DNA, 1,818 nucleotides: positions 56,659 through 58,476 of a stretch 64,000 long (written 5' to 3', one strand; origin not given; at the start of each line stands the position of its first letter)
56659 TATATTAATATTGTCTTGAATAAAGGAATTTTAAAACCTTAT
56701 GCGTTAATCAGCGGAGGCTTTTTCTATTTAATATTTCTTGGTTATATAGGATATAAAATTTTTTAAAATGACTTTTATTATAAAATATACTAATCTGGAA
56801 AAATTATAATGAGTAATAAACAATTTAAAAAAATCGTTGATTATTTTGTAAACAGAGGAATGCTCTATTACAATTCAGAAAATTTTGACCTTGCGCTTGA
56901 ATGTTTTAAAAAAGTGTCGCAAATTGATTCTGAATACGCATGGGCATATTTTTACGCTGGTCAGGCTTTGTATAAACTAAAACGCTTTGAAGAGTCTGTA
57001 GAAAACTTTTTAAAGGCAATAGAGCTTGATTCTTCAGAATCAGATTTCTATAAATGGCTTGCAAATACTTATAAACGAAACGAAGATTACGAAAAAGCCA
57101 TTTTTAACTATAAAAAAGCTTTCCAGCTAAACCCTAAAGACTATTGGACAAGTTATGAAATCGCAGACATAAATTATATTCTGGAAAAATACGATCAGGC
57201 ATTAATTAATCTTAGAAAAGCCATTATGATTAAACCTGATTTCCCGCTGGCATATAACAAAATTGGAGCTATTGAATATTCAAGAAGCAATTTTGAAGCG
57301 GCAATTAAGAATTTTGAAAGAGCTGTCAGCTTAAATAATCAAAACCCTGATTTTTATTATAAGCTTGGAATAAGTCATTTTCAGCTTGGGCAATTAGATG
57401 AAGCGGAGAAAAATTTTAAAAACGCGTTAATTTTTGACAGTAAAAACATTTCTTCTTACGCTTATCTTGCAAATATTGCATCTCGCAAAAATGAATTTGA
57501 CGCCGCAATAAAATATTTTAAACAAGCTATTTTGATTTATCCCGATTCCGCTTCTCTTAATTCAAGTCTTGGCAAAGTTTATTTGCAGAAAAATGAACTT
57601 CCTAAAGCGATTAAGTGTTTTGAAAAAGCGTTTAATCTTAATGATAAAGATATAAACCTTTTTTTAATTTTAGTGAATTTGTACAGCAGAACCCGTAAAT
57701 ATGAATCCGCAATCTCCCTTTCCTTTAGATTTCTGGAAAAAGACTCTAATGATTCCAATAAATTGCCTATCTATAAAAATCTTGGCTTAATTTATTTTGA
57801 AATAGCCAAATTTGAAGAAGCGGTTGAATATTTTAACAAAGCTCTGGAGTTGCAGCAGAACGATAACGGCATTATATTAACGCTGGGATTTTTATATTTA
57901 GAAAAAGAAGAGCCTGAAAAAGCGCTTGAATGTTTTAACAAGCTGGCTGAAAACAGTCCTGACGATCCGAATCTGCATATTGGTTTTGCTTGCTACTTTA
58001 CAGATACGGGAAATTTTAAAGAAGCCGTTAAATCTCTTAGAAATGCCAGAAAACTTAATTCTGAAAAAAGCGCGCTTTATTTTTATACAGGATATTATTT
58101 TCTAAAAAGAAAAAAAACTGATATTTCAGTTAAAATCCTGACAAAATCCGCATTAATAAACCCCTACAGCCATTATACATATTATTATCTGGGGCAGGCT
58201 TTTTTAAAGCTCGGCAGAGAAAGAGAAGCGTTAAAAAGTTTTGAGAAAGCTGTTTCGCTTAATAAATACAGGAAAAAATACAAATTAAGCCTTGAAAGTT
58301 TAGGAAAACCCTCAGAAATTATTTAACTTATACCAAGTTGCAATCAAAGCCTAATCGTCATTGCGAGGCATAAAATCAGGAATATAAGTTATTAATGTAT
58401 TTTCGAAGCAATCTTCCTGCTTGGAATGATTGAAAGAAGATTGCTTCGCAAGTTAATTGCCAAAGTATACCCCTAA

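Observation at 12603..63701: Six families of TIR-bounded hairpin elements fill the intergenic DNA and exchange internal modules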

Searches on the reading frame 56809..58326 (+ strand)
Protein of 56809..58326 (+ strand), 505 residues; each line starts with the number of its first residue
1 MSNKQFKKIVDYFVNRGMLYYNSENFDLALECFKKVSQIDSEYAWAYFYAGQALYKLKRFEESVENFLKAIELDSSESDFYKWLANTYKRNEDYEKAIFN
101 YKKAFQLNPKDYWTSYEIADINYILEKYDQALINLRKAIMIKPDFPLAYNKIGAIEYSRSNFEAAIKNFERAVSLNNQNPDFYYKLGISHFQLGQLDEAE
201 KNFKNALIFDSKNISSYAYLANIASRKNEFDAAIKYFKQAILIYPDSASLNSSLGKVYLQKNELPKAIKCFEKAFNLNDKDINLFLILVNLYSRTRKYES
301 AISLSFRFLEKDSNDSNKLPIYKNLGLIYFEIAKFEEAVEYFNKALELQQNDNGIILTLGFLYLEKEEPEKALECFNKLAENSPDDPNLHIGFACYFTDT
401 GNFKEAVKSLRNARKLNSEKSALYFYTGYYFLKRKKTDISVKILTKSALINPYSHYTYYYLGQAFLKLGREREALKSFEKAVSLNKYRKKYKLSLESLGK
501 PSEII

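Call 17: find_encoding_contigs(protein=window:56809-58326:+, flank=3000, max_places=4)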
Protein window:56809-58326:+ (505 aa): 6 contigs read that carry it; 3 places shown.
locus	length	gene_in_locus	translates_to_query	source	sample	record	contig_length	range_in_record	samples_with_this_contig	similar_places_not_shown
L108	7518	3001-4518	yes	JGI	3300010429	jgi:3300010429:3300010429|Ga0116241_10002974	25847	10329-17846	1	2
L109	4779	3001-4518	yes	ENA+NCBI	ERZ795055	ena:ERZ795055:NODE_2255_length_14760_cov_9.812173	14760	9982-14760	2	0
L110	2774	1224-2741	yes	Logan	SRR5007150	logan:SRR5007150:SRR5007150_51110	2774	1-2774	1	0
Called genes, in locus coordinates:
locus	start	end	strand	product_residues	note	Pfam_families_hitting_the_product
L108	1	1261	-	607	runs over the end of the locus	PF00990:GGDEF, PF01966:HD, PF13487:HD_5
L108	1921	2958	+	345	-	PF01699:Na_Ca_ex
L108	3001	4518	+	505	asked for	-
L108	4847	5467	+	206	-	PF13578:Methyltransf_24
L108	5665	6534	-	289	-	PF01634:HisG, PF08029:HisG_C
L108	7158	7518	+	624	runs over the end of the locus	PF01973:MptE-like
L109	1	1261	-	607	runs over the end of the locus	PF00990:GGDEF, PF01966:HD, PF13487:HD_5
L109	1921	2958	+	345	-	PF01699:Na_Ca_ex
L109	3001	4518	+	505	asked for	-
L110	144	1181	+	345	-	PF01699:Na_Ca_ex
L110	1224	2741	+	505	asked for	-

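Call 25: list_cluster_members(proteins=[window:56809-58326:+, window:19747-21069:+, window:60966-62840:+, window:35415-36866:+])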
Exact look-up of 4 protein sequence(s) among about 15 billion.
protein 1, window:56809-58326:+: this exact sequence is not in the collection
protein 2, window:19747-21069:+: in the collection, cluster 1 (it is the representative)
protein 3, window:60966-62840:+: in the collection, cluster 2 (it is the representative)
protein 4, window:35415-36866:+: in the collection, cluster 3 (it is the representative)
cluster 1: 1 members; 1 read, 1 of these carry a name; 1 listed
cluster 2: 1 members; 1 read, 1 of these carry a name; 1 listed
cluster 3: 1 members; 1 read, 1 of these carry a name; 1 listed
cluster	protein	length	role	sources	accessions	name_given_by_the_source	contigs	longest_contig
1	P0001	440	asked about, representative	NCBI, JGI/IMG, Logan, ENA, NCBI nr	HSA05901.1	MAG TPA: tRNA (N(6)-L-threonylcarbamoyladenosine(37)-C(2))-methylthiotransferase MtaB ... | tRNA (N(6)-L-threonylcarbamoyladenosine(37)-C(2))-methylthiotransferase MtaB [Candidatus ...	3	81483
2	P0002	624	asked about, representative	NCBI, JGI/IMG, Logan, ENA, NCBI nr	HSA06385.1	MAG TPA: DUF115 domain-containing protein [Candidatus Gastranaerophilales bacterium] | DUF115 domain-containing protein [Candidatus Gastranaerophilales bacterium]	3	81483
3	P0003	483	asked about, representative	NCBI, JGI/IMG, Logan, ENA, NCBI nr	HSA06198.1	MAG TPA: UDP-N-acetylmuramate--L-alanine ligase [Candidatus Gastranaerophilales bacterium] | UDP-N-acetylmuramate--L-alanine ligase [Candidatus Gastranaerophilales bacterium]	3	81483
